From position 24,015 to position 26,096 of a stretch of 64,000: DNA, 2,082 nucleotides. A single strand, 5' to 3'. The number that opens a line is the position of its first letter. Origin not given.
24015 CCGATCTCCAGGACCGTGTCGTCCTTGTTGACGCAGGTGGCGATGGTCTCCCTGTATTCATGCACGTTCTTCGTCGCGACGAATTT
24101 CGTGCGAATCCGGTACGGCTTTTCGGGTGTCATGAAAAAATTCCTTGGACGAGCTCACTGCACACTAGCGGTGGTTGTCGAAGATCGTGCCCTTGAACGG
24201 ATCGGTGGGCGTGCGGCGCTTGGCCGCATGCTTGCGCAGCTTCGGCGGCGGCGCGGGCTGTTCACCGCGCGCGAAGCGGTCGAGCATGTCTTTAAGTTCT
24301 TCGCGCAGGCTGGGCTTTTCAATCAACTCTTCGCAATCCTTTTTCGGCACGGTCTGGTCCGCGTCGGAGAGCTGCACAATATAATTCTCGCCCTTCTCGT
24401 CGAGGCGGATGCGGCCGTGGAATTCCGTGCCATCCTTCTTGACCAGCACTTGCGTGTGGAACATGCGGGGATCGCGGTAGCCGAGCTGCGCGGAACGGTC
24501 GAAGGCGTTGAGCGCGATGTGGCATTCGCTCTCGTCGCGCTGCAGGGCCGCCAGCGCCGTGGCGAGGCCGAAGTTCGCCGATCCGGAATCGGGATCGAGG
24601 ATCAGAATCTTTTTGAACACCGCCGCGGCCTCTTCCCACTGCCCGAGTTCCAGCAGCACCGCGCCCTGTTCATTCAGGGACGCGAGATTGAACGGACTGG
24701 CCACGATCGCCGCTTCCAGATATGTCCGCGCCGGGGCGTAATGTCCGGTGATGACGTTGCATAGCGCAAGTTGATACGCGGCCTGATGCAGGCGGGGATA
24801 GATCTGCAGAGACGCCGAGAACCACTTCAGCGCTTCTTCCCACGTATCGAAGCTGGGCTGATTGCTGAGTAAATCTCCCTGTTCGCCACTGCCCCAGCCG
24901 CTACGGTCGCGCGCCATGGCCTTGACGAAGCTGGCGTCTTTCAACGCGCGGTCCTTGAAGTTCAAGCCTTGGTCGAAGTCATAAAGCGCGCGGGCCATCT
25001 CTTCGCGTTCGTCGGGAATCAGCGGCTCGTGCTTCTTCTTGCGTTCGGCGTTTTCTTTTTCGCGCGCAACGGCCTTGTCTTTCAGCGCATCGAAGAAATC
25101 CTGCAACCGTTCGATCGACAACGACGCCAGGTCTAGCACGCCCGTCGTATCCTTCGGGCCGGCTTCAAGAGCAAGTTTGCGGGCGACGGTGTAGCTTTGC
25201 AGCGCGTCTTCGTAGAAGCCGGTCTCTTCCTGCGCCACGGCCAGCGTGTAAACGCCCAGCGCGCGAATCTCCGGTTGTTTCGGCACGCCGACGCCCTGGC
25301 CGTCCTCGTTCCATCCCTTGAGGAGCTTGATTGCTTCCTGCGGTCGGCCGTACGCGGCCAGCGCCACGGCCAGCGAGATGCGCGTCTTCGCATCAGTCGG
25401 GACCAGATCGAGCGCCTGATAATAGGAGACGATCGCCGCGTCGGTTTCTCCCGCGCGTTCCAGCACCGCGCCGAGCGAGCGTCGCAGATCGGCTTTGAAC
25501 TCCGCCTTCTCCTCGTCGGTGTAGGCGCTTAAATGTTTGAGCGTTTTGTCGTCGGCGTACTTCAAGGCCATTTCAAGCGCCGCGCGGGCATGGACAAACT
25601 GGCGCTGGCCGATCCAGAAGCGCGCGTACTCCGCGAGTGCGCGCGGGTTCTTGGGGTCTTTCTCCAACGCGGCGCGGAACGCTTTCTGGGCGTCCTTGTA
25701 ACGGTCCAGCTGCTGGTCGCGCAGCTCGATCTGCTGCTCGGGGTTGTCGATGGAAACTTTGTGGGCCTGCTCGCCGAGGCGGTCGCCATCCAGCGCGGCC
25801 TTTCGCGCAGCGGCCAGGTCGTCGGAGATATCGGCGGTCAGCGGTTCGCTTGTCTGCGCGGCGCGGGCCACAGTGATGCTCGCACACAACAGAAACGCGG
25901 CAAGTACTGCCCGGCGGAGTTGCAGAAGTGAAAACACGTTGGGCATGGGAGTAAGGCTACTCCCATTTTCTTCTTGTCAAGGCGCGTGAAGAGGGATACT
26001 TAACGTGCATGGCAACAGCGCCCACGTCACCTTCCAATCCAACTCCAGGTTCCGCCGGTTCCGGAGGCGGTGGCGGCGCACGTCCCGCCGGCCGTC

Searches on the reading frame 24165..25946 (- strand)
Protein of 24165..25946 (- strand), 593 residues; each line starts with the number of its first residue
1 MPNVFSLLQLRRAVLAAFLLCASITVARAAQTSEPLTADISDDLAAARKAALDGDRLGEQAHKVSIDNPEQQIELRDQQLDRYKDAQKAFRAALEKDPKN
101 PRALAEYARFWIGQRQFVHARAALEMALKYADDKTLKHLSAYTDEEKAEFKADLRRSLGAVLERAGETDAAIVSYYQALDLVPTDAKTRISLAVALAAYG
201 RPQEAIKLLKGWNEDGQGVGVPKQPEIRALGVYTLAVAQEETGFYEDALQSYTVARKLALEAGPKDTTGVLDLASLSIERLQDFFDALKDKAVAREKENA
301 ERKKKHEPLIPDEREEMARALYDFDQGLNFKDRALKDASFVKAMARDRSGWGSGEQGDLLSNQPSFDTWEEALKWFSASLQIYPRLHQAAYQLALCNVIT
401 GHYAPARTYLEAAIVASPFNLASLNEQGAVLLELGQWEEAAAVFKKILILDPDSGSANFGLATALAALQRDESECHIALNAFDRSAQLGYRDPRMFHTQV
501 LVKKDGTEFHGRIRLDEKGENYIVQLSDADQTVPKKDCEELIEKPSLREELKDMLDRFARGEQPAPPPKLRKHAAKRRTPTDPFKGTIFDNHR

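Call 63: search_protein_families(library=pfam, proteins=[window:24165-25946:-], max_evalue=0.001)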
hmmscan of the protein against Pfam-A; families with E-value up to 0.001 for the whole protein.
window:24165-25946:- (593 aa): 18 families
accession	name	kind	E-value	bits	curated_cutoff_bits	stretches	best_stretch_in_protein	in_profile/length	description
PF14559.12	TPR_19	-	3.4e-23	82.2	25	3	81-134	5-59/68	Tetratricopeptide repeat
PF07719.23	TPR_2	-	7.3e-20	69.8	27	1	424-453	4-33/34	Tetratricopeptide repeat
PF13428.12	TPR_14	-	9.1e-18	63.4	23.5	1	79-109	13-43/44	Tetratricopeptide repeat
PF13431.12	TPR_17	-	1.1e-15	56.9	24.4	0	410-440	2-32/34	Tetratricopeptide repeat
PF00515.34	TPR_1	-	1.5e-15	56.7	27.8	0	424-453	4-33/34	Tetratricopeptide repeat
PF13432.12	TPR_16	-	2.9e-14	53.6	32.7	2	401-454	11-64/65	Tetratricopeptide repeat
PF13414.12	TPR_11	-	2.8e-11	43.4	26.8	0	428-468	1-41/42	TPR repeat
PF13424.12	TPR_12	-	4.8e-10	39.9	30.1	1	154-210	5-69/77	Tetratricopeptide repeat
PF23914.1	TPR_CcmH_CycH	-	3.9e-08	33.7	42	0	158-255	56-147/158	Cytochrome c-type biogenesis protein H TPR domain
PF13371.12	TPR_9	-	1.1e-07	32.2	35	0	368-418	10-60/73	Tetratricopeptide repeat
PF12895.13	ANAPC3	-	2.2e-06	28.3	27.2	0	369-446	5-81/82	Anaphase-promoting complex, cyclosome, subunit 3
PF13181.12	TPR_8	-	3.3e-06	27.3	25.7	0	388-414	2-28/34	Tetratricopeptide repeat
PF13176.12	TPR_7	-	1.2e-05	25.5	27.9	0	426-454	4-32/36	Tetratricopeptide repeat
PF24575.1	TPR_Slam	-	1.5e-05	25.8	35.2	0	121-199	16-94/104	Surface lipoprotein assembly modifier, N-terminal TPR repeats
PF13174.12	TPR_6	-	0.00011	23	26.3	0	427-454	6-33/33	Tetratricopeptide repeat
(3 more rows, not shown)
